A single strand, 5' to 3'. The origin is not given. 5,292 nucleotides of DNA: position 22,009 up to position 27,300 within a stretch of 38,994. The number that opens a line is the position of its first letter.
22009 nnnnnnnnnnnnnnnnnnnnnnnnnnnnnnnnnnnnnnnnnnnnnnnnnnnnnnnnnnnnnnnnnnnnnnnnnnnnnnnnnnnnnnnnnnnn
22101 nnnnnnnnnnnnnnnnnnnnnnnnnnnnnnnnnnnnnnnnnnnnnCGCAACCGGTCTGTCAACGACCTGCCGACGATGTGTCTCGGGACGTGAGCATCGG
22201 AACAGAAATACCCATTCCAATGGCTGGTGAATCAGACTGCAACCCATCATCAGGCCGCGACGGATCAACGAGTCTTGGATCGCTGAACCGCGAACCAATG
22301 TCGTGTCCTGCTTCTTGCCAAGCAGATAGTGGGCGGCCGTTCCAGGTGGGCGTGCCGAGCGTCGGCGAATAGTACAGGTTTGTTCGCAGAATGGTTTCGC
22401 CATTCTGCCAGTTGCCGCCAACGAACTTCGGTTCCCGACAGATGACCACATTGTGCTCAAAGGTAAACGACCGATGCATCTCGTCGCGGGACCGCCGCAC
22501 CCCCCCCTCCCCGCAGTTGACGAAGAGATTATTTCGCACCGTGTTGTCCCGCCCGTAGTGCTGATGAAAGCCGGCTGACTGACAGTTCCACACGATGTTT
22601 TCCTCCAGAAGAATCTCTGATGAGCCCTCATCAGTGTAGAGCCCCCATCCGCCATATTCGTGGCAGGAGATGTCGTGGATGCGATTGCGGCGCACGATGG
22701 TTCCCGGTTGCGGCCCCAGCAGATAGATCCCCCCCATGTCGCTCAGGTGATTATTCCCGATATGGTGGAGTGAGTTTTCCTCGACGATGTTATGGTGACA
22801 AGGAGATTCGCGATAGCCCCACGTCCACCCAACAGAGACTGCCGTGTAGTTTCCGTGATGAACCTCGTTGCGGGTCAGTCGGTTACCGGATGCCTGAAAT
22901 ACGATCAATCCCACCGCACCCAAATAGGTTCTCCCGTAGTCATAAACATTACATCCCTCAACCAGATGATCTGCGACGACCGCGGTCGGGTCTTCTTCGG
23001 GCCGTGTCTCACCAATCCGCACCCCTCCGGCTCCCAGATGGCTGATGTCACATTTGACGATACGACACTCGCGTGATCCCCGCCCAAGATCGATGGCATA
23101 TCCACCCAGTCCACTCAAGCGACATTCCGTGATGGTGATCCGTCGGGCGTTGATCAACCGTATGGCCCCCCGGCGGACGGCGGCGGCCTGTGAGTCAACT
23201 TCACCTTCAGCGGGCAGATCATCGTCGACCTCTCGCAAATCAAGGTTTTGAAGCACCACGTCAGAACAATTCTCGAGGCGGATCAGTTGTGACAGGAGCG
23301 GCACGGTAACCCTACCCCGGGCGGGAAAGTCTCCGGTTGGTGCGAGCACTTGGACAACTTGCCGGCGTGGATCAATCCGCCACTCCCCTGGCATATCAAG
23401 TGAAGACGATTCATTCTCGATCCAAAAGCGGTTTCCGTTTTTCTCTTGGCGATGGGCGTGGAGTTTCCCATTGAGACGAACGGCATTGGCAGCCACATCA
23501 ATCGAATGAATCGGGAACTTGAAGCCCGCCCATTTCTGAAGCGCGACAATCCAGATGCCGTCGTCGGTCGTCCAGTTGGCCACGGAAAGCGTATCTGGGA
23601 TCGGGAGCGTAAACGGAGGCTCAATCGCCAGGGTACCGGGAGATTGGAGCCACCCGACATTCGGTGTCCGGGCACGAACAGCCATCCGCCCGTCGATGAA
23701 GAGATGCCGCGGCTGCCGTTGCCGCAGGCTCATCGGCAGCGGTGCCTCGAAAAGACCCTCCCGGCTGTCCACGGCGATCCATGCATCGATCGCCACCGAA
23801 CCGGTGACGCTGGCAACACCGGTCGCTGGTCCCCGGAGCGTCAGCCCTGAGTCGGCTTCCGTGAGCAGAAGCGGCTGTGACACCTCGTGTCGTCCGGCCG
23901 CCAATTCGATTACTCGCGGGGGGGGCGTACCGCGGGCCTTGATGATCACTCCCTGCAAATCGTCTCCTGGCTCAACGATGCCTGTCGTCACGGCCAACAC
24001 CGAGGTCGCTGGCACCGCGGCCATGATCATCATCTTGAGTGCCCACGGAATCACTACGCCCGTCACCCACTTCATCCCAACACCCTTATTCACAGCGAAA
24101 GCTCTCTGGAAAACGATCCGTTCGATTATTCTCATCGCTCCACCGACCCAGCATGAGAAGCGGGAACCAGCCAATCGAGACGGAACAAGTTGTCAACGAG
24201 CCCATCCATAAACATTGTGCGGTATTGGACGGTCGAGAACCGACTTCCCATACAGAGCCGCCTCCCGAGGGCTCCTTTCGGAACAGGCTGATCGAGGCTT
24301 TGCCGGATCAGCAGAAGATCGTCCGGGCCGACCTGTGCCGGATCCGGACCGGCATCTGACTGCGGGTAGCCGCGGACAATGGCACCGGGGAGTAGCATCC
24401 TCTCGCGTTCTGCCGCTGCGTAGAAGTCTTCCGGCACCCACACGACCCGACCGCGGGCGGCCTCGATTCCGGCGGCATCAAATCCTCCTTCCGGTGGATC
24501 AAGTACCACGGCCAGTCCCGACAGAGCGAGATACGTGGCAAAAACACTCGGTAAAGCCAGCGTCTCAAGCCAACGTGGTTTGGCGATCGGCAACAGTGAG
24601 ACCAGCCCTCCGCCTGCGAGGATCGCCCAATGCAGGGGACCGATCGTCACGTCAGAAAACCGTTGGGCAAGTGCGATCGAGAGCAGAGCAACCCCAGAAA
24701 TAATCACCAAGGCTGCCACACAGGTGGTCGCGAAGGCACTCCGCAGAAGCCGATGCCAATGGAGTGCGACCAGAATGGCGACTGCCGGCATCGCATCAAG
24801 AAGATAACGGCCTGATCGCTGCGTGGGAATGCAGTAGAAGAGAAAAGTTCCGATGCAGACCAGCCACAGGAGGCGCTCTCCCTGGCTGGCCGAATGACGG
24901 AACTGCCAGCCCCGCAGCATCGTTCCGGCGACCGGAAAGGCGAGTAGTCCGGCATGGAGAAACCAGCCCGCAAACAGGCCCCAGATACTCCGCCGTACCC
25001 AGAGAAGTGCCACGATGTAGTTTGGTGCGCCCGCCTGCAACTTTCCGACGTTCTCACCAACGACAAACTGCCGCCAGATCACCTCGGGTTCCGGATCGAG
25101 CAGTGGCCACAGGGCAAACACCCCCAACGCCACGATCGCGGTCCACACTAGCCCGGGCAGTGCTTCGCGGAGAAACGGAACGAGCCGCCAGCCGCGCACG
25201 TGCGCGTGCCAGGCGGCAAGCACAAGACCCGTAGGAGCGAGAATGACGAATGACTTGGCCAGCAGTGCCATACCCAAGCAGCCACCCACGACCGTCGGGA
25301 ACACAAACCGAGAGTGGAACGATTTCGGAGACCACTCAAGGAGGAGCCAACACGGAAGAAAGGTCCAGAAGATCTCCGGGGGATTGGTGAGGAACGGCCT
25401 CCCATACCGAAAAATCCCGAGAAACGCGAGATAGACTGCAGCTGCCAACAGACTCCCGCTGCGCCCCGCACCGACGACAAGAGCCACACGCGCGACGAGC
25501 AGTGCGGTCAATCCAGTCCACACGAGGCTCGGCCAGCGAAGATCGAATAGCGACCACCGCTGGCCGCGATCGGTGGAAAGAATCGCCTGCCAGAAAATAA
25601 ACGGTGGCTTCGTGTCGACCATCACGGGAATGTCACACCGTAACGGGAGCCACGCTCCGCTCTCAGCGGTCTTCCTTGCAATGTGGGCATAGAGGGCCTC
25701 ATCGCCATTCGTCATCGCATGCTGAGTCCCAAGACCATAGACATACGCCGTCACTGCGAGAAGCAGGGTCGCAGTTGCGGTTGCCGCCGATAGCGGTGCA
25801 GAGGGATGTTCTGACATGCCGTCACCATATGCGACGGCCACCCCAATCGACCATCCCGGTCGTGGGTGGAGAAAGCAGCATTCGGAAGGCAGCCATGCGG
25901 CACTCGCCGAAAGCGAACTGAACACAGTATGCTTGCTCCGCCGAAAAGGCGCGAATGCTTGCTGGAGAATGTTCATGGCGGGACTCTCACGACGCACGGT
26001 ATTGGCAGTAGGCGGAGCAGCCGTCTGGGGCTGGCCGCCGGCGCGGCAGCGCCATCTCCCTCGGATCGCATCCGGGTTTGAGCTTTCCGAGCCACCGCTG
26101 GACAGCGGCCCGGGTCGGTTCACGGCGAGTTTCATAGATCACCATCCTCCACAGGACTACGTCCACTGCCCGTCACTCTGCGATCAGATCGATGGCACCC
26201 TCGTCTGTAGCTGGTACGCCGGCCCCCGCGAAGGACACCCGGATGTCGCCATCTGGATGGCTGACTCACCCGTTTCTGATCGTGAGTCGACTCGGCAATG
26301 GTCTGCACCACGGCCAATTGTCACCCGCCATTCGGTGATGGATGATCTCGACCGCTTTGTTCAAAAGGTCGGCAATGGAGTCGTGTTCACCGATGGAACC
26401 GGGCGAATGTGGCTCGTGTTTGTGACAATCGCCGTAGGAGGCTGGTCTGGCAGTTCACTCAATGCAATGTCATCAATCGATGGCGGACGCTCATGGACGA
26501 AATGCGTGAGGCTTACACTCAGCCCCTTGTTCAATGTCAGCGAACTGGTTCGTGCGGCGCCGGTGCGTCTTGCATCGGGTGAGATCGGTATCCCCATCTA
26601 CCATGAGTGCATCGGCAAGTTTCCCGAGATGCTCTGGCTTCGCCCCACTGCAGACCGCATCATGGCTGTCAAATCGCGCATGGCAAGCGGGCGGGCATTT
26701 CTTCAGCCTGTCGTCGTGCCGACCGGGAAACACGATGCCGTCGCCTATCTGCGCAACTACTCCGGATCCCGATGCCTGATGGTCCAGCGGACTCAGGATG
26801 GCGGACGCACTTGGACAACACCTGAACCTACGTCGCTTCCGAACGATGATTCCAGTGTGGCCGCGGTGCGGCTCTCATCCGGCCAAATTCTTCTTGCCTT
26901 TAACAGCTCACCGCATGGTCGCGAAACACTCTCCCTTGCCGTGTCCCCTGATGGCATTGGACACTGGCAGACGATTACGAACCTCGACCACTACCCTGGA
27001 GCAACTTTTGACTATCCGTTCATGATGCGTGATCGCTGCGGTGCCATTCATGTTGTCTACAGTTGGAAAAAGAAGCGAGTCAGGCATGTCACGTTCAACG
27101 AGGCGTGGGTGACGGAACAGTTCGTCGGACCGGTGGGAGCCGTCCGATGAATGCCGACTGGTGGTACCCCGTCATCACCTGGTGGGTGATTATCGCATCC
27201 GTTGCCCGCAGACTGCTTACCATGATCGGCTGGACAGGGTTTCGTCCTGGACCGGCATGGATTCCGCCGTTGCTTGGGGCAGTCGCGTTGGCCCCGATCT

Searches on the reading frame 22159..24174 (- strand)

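Call 19: search_protein_families(library=pfam, proteins=[window:22159-24174:-], max_evalue=0.001)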
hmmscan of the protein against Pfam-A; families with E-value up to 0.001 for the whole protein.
window:22159-24174:- (671 aa): 2 families
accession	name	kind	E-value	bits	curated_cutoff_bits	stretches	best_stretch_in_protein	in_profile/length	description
PF13229.12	Beta_helix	-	1.2e-20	74.1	25.9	2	459-578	31-135/158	Right handed beta helix region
PF05048.19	NosD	-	3.7e-07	30.2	23.6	1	420-559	16-154/212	Periplasmic copper-binding protein (NosD)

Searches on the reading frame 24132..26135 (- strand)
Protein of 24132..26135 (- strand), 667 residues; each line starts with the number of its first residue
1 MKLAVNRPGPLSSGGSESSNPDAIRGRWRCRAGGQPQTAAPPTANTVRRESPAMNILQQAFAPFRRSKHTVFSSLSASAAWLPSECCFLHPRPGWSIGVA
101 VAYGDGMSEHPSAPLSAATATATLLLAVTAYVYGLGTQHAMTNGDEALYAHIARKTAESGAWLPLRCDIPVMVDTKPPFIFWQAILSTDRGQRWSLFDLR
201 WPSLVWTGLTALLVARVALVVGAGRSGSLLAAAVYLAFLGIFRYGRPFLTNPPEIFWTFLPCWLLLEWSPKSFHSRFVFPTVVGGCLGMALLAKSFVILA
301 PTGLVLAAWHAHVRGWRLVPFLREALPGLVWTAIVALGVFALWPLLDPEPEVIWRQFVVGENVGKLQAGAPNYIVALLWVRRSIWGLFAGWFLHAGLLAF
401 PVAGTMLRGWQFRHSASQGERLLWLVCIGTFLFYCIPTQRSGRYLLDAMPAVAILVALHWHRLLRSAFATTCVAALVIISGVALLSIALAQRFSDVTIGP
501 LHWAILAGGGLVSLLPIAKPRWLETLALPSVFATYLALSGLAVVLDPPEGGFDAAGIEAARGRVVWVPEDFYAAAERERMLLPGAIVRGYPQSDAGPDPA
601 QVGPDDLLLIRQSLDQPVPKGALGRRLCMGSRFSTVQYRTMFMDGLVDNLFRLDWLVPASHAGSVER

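Call 19: search_protein_families(library=pfam, proteins=[window:24132-26135:-], max_evalue=0.001)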
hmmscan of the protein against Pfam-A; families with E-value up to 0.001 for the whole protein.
window:24132-26135:- (667 aa): 1 family
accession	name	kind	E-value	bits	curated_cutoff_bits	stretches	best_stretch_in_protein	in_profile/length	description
PF02366.24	PMT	-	5.8e-05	23.2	22.7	1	146-316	32-205/245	Dolichyl-phosphate-mannose-protein mannosyltransferase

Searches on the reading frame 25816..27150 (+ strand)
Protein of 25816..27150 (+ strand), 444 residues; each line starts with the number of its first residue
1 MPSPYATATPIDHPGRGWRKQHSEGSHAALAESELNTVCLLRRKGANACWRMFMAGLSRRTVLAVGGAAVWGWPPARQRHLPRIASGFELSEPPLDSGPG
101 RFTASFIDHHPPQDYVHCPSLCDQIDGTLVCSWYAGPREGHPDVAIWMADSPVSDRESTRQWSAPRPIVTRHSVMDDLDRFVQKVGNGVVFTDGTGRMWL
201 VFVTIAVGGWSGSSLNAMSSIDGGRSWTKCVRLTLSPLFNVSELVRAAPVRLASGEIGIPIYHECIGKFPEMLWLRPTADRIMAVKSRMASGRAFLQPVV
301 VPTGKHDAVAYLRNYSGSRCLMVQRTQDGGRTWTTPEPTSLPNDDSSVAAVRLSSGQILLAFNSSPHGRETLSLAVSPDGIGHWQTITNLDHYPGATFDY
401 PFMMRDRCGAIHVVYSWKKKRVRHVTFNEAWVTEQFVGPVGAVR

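Call 19: search_protein_families(library=pfam, proteins=[window:25816-27150:+], max_evalue=0.001)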
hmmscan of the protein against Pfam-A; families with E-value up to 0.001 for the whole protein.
window:25816-27150:+ (444 aa): 1 family
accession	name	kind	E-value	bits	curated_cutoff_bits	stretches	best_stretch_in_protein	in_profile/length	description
PF13088.12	BNR_2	-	1.4e-66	225.2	31.4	1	127-413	1-277/277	BNR repeat-like domain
